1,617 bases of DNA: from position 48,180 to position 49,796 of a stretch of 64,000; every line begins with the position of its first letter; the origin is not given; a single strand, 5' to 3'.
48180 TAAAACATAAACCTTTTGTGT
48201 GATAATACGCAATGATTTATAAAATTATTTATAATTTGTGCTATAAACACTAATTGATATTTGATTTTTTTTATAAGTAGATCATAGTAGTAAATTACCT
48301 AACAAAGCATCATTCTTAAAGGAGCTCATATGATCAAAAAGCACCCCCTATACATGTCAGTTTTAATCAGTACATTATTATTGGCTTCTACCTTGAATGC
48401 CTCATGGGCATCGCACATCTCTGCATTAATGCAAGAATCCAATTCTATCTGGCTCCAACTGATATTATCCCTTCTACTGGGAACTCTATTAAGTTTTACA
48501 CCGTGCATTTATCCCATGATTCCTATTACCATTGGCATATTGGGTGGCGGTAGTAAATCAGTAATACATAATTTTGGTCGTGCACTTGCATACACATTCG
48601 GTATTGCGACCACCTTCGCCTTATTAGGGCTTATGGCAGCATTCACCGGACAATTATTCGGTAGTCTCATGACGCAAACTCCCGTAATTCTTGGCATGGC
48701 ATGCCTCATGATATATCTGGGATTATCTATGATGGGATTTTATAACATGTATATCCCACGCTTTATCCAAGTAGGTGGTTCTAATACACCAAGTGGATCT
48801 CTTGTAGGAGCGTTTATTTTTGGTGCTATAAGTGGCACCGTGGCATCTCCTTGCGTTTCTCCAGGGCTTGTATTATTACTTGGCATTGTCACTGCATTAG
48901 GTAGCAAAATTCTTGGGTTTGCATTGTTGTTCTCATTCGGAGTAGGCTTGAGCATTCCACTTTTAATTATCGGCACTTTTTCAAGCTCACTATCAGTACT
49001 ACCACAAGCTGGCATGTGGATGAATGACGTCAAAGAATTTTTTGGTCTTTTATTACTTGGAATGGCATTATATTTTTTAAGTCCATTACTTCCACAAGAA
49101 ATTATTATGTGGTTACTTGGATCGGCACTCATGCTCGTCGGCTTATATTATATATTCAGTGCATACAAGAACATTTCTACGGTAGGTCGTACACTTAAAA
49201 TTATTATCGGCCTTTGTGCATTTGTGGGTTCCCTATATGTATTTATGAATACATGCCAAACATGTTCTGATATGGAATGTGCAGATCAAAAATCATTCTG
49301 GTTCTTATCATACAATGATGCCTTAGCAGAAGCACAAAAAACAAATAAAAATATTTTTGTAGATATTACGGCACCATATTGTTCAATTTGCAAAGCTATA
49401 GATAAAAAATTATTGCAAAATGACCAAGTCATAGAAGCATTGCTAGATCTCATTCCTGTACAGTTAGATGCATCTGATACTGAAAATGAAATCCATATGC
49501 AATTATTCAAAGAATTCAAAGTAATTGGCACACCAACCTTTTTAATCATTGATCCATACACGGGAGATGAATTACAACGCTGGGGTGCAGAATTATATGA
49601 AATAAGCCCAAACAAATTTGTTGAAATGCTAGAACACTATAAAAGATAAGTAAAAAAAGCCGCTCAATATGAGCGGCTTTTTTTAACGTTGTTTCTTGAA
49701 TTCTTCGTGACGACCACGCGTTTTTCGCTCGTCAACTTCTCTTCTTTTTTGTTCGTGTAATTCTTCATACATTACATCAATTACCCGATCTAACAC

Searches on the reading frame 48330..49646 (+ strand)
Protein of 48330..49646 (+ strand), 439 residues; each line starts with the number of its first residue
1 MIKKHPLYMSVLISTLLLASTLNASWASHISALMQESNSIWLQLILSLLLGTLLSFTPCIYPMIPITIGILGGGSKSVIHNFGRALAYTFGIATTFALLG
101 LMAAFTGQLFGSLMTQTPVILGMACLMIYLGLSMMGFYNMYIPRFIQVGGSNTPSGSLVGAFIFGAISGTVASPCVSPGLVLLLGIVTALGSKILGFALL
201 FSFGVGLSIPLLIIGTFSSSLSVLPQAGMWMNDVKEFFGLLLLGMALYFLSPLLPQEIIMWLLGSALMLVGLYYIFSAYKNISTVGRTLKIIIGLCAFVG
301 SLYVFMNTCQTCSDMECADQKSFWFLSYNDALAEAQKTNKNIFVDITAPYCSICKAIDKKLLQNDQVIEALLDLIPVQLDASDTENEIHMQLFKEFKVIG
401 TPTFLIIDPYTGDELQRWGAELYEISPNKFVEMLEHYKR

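Call 58: search_protein_families(library=pfam, proteins=[window:48330-49646:+], max_evalue=0.01)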
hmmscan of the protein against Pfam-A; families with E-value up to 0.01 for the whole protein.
window:48330-49646:+ (439 aa): 6 families
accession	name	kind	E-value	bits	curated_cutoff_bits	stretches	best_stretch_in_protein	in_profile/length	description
PF02683.22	DsbD_TM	-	1.4e-46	159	27.1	1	41-253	2-218/219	Cytochrome C biogenesis protein transmembrane domain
PF13899.12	Thioredoxin_7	-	1.8e-13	50.8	27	1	327-409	5-83/83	Thioredoxin-like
PF13098.12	Thioredoxin_2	-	4.6e-08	33.8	27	1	335-410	1-85/104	Thioredoxin-like domain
PF03190.21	Thioredox_DsbH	-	3.6e-05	24.2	27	1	323-383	21-82/163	Protein of unknown function, DUF255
PF00085.26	Thioredoxin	-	5e-05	23.7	23.5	1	336-408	15-80/103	Thioredoxin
PF13386.12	DsbD_2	-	0.00017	22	24.9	1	49-224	4-180/199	Cytochrome C biogenesis protein transmembrane region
